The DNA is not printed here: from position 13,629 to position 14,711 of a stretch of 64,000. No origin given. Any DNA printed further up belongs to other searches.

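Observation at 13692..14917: Two-gene unit of unknown function behind a strong promoter with a perfect plus an imperfect GAAC-N4-GTTC LexA-type box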

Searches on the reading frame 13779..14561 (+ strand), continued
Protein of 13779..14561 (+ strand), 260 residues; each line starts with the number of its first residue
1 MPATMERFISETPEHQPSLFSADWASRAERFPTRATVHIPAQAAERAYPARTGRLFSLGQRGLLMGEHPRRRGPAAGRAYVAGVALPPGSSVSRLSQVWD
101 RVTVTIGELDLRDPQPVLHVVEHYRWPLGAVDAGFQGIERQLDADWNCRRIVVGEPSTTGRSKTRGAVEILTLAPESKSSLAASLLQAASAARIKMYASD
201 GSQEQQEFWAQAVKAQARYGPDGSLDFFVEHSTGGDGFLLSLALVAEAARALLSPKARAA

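Call 57: find_encoding_contigs(protein=P0018, flank=10000, max_places=2)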
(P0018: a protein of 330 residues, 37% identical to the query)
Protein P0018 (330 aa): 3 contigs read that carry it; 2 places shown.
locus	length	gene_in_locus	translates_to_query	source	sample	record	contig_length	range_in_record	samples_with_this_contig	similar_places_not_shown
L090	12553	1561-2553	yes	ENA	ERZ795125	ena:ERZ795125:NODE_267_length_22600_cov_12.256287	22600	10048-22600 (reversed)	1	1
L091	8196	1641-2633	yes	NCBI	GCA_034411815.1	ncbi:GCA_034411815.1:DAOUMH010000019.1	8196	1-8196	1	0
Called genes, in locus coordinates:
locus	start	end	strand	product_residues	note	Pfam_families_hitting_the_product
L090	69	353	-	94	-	-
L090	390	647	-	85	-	-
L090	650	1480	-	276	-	-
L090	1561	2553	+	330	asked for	-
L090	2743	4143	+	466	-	PF08529:NusA_N, PF00575:S1 (faint), PF13184:KH_NusA_1st, PF26594:KH_NusA_2nd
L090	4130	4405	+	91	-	PF04296:YlxR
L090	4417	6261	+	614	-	PF04760:IF2_N, PF00025:Arf (faint), PF00009:GTP_EFTU, PF00071:Ras (weak), PF01926:MMR_HSR1, PF22042:EF-G_D2, PF11987:IF-2, PF03144:GTP_EFTU_D2 (weak)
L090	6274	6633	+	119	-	PF02033:RBFA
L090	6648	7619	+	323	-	PF01509:TruB_N, PF16198:TruB_C_2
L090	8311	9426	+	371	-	PF01658:Inos-1-P_synth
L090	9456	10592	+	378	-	PF13439:Glyco_transf_4, PF20706:GT4-conflict, PF00534:Glycos_transf_1, PF13692:Glyco_trans_1_4, PF13524:Glyco_trans_1_2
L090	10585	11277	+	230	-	PF01066:CDP-OH_P_transf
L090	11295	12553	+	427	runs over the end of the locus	PF00709:Adenylsucc_synt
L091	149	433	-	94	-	-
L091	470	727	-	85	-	-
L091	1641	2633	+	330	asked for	-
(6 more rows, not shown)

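Call 58: fold_search(model_id=the predicted structure, library=pdb)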
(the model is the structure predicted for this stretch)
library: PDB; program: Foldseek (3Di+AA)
matches with E <= 10: 537; with E <= 0.001: 9
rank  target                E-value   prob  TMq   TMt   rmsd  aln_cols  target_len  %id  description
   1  5m1k_A                4.4e-07  1.00  0.46  0.61   5.2       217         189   15  Crystal structure of the large terminase nuclease from thermophilic phage G20c with bound Magnesium (released 2016-10-26)
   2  5m1o_A                4.4e-07  1.00  0.46  0.60   5.4       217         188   15  Crystal structure of the large terminase nuclease from thermophilic phage G20c with bound Cobalt (released 2016-10-26)
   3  5m1p_A                7.8e-07  1.00  0.46  0.61   5.4       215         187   14  Crystal structure of the large terminase nuclease from thermophilic phage G20c with bound Calcium (released 2016-10-26)
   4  5m1o_B                8.3e-07  1.00  0.47  0.62   5.0       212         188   15  Crystal structure of the large terminase nuclease from thermophilic phage G20c with bound Cobalt (released 2016-10-26)
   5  5m1f                  1.1e-06  1.00  0.46  0.61   5.2       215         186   14  Crystal structure of the large terminase nuclease from thermophilic phage G20c (released 2016-10-26)
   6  5tge                  6.5e-06  1.00  0.46  0.60   5.4       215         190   15  Thermus Phage P74-26 Large Terminase Nuclease Domain (released 2017-01-25)
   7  6z6d                  1.9e-04  1.00  0.48  0.28   6.1       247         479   13  Crystal structure of the HK97 bacteriophage large terminase (released 2021-06-09)
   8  5m1q                  2.1e-04  1.00  0.44  0.62   4.6       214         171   14  Crystal structure of the large terminase nuclease from thermophilic phage G20c with bound Zinc (released 2016-10-26)
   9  4dkw_A                9.9e-04  1.00  0.39  0.50   6.3       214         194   12  Structure of P22 Large terminase nuclease domain (released 2012-06-27)
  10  8dgc_E                2.1e-03  0.98  0.36  0.20   6.6       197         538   10  Avs3 bound to phage PhiV-1 terminase (released 2022-08-03)
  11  4bil_A                6.9e-03  0.99  0.46  0.27   5.9       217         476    8  Threading model of the T7 large terminase within the gp8gp19 complex (released 2013-05-08)
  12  4bij_A                1.1e-02  0.99  0.46  0.28   5.9       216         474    8  Threading model of T7 large terminase (released 2013-05-08)
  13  8u8v_A                2.8e-02  0.47  0.30  0.36  11.5       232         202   10  Cryo-EM structure of Substrate ATP Bound in the Insertion Site (IS) of Human Mitochondrial Transcription Elongation Co (released 2024-09-04)
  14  5oea_B                3.1e-02  0.63  0.34  0.23   7.5       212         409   11  Structure of large terminase from the thermophilic bacteriophage D6E in complex with ATP-gamma-S (Crystal form 3) (released 2017-10-11)
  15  2o8c_B                4.6e-02  0.35  0.28  0.10   9.5       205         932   11  human MutSalpha (MSH2/MSH6) bound to ADP and an O6-methyl-guanine T mispair (released 2007-06-05)
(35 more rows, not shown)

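Call 61: search_protein_families(library=padloc, proteins=[window:13779-14561:+, P0007, L005:9646-10011:+, L005:14091-14408:+], max_evalue=0.1)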
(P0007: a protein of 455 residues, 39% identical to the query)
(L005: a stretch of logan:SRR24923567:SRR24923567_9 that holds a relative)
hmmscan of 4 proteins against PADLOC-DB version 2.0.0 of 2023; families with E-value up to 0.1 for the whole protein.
window:13779-14561:+ (260 aa): 0 families

P0007 (455 aa): 0 families

L005:9646-10011:+ (121 aa): 0 families

L005:14091-14408:+ (105 aa): 2 families
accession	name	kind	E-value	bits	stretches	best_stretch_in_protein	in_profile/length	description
PDLC04133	mad1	-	0.013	13.7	1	68-87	8-27/60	mads_1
PDLC04867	PDC-S05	-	0.027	12.8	1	38-89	10-54/93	-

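Call 62: find_related_loci(query=L036:9972-11366:+, collection=viral_contigs, flank=10000)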
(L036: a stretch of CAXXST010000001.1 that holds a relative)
Query L036:9972-11366:+ (464 aa) in viral_contigs; peptide patterns used: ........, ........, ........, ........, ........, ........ (x = any residue, [..] = any of these).
3 stretches matched a pattern; 2 encode a relative of the query (tblastn E <= 1e-3); 2 distinct loci.
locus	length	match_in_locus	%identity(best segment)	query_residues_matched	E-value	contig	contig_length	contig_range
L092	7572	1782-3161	81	3-462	0e+0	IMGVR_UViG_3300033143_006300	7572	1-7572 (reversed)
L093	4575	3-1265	71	44-464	0e+0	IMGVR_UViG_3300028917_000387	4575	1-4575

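Call 75: search_protein_families(library=phrogs, proteins=[L056:51-1127:+, L056:1124-1486:+, L056:1638-1964:+, L056:3645-3941:+, L056:3895-5214:+, L056:5293-6558:+, L056:6555-7637:+, L056:7915-8946:+, L056:9069-9476:+, L012:1538-2029:+], max_evalue=0.001)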
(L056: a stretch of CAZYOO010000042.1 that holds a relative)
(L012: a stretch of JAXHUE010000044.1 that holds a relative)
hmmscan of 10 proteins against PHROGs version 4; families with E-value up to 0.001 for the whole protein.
L056:51-1127:+ (358 aa): 0 families

L056:1124-1486:+ (120 aa): 0 families

L056:1638-1964:+ (108 aa): 0 families

L056:3645-3941:+ (98 aa): 5 families
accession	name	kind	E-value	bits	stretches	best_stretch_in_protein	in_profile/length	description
phrog_836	-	transcription regulation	4e-09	37.7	1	39-90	75-126/133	late transcriptional activator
phrog_532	-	transcription regulation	4.1e-07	31.2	1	39-84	73-117/132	late transcriptional activator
phrog_664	-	DNA, RNA and nucleotide metabolism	4.5e-05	24.4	1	39-88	79-128/210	DNA binding protein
phrog_20467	-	DNA, RNA and nucleotide metabolism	0.00023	22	1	44-84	62-102/112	HNH endonuclease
phrog_645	-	DNA, RNA and nucleotide metabolism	0.00077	20.6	1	40-83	17-61/196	Rnase E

L056:3895-5214:+ (439 aa): 5 families
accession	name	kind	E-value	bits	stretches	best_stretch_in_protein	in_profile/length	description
phrog_64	-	head and packaging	8e-33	114.7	1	6-432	73-497/547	portal protein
phrog_156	-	head and packaging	3.6e-11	43.2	1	20-179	31-201/681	portal protein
phrog_104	-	head and packaging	7.1e-11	42.4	1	85-422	118-459/550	portal protein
phrog_332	-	connector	5e-07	29.4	1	67-279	92-334/560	head-tail adaptor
phrog_533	-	head and packaging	2.1e-05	24.3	0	15-131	28-144/495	portal protein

L056:5293-6558:+ (421 aa): 5 families
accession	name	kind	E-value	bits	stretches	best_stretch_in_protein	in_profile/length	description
phrog_293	-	moron, auxiliary metabolic gene and host takeover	3.9e-71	241.3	1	115-355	418-657/1058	ABC transporter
phrog_2392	-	moron, auxiliary metabolic gene and host takeover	3.1e-33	116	2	241-337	612-706/726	ABC transporter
phrog_23675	-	unknown function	9.9e-20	71.8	1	211-336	3-128/143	-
phrog_21263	-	unknown function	8.1e-09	35.1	1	208-316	789-899/940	-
phrog_77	-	DNA, RNA and nucleotide metabolism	3.7e-06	26.7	1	246-319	861-944/967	SbcC-like subunit of palindrome specific endonuclease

L056:6555-7637:+ (360 aa): 2 families
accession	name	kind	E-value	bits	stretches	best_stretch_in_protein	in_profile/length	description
phrog_37239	-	unknown function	1.5e-06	29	1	165-330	60-232/299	-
phrog_293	-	moron, auxiliary metabolic gene and host takeover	0.00019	20.5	1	150-329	845-1025/1058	ABC transporter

L056:7915-8946:+ (343 aa): 0 families

L056:9069-9476:+ (135 aa): 0 families

L012:1538-2029:+ (163 aa): 0 families

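Call 79: find_homologous_proteins(query=L092:3736-4656:+, max_evalue=0.001)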
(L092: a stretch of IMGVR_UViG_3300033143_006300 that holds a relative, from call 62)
Query L092:3736-4656:+ (306 aa): 5298 proteins with E <= 0.001 among 7525 candidates; the best 120 are listed.
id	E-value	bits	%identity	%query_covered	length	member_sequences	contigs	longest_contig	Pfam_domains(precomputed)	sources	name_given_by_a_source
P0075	1.1e-197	673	100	100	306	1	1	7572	PF05065.20,PF20911.4,PF17236.9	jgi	-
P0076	1.2e-187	640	94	100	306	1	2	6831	PF05065.20,PF20911.4,PF17236.9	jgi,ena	-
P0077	2.5e-183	626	91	100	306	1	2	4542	PF05065.20,PF20911.4,PF17236.9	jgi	-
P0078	3.4e-183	626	91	100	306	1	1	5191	PF05065.20,PF20911.4,PF17236.9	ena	-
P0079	1.5e-182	624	91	100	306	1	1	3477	PF05065.20,PF20911.4,PF17236.9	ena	-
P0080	5.3e-182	622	90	100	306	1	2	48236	PF05065.20,PF20911.4,PF17236.9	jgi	-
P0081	5.4e-182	622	90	100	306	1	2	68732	PF05065.20,PF20911.4,PF17236.9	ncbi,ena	-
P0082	6.7e-182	621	90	100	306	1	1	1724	PF05065.20,PF20911.4,PF17236.9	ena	-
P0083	7.3e-182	621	90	100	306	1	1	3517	PF05065.20,PF20911.4,PF17236.9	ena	-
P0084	1.0e-181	621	90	100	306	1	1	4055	PF05065.20,PF20911.4,PF17236.9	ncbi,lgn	-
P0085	1.3e-181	620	91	100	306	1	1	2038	PF05065.20,PF20911.4,PF17236.9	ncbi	-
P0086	2.2e-181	620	89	100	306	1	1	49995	PF05065.20,PF20911.4,PF17236.9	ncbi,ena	-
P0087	3.8e-181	619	91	100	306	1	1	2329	PF05065.20,PF20911.4,PF17236.9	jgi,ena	jgi:hypothetical protein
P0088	7.3e-181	618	89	100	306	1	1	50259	PF05065.20,PF20911.4,PF17236.9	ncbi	ncbi:MAG: major capsid protein [Chloroflexota bacterium]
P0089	1.2e-180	617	89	100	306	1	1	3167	PF05065.20,PF20911.4,PF17236.9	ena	-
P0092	4.7e-180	615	90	100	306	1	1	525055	PF05065.20,PF20911.4,PF17236.9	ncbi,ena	-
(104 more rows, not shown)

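Call 80: find_encoding_contigs(protein=P0092, flank=10000, max_places=1)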
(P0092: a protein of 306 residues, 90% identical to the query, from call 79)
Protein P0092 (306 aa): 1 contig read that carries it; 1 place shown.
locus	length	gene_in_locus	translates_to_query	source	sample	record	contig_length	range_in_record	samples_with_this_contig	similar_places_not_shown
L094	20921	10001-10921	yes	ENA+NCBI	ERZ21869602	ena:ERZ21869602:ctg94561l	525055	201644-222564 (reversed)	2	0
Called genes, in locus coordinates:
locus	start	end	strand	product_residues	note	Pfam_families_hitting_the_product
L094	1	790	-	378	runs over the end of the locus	PF22694:CtpB_N-like, PF00595:PDZ, PF13180:PDZ_2, PF17820:PDZ_6, PF03572:Peptidase_S41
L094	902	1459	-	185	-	-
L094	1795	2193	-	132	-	PF00075:RNase_H, PF13456:RVT_3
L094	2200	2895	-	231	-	PF24481:CT398_CC, PF02591:Zn_ribbon_9 (weak)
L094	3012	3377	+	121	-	-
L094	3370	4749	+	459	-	-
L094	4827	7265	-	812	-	PF01833:TIG (faint), PF17936:Big_6 (faint)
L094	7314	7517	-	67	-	PF12728:HTH_17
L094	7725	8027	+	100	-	-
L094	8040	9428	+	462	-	PF05133:SPP1_portal, PF16510:P22_portal (faint)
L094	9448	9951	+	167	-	-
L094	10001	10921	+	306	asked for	PF05065:Phage_capsid (weak), PF20911:GP7, PF17236:SU10_MCP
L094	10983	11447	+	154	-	-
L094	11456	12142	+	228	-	PF07953:Toxin_R_bind_N (weak), PF13385:Laminin_G_3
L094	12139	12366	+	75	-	-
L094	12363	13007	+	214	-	-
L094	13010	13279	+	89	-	-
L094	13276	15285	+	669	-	-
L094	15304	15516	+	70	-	-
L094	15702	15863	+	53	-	-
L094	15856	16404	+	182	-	-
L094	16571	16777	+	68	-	PF01165:Ribosomal_S21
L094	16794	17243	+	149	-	PF09424:YqeY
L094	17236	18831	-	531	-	PF19864:Radical_SAM_N2, PF04055:Radical_SAM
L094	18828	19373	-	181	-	PF01936:NYN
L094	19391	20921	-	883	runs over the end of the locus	PF00317:Ribonuc_red_lgN, PF02867:Ribonuc_red_lgC, PF12637:TSCPD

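Call 81: search_protein_families(library=phrogs, proteins=[L094:10983-11447:+, L094:11456-12142:+, L094:12139-12366:+, L094:12363-13007:+, L094:13010-13279:+, L094:13276-15285:+, L094:15304-15516:+, L094:15856-16404:+, L094:9448-9951:+, L094:902-1459:-], max_evalue=0.01)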
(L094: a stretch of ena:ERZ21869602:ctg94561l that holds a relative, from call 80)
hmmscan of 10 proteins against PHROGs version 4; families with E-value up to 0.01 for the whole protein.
L094:10983-11447:+ (154 aa): 0 families

L094:11456-12142:+ (228 aa): 1 family
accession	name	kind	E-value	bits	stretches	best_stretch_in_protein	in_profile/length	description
phrog_24074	-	unknown function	8.6e-06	25.2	1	60-115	460-516/892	-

L094:12139-12366:+ (75 aa): 0 families

L094:12363-13007:+ (214 aa): 1 family
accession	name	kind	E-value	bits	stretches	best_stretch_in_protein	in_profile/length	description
phrog_399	-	head and packaging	1.8e-05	25.4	1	1-50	2-51/220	structural protein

L094:13010-13279:+ (89 aa): 0 families

L094:13276-15285:+ (669 aa): 0 families

L094:15304-15516:+ (70 aa): 0 families

L094:15856-16404:+ (182 aa): 1 family
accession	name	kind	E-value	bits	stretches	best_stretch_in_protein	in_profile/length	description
phrog_1758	-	other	8e-27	95.4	1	21-177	22-181/184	acetyltransferase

L094:9448-9951:+ (167 aa): 3 families
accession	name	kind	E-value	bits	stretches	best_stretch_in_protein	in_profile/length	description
phrog_89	-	lysis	0.00087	20.3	1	30-80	24-74/143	Rz-like spanin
phrog_1219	-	tail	0.002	18.8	1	20-117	60-154/233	tail needle protein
phrog_14255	-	unknown function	0.0024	18.9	1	18-84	57-123/167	-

L094:902-1459:- (185 aa): 0 families
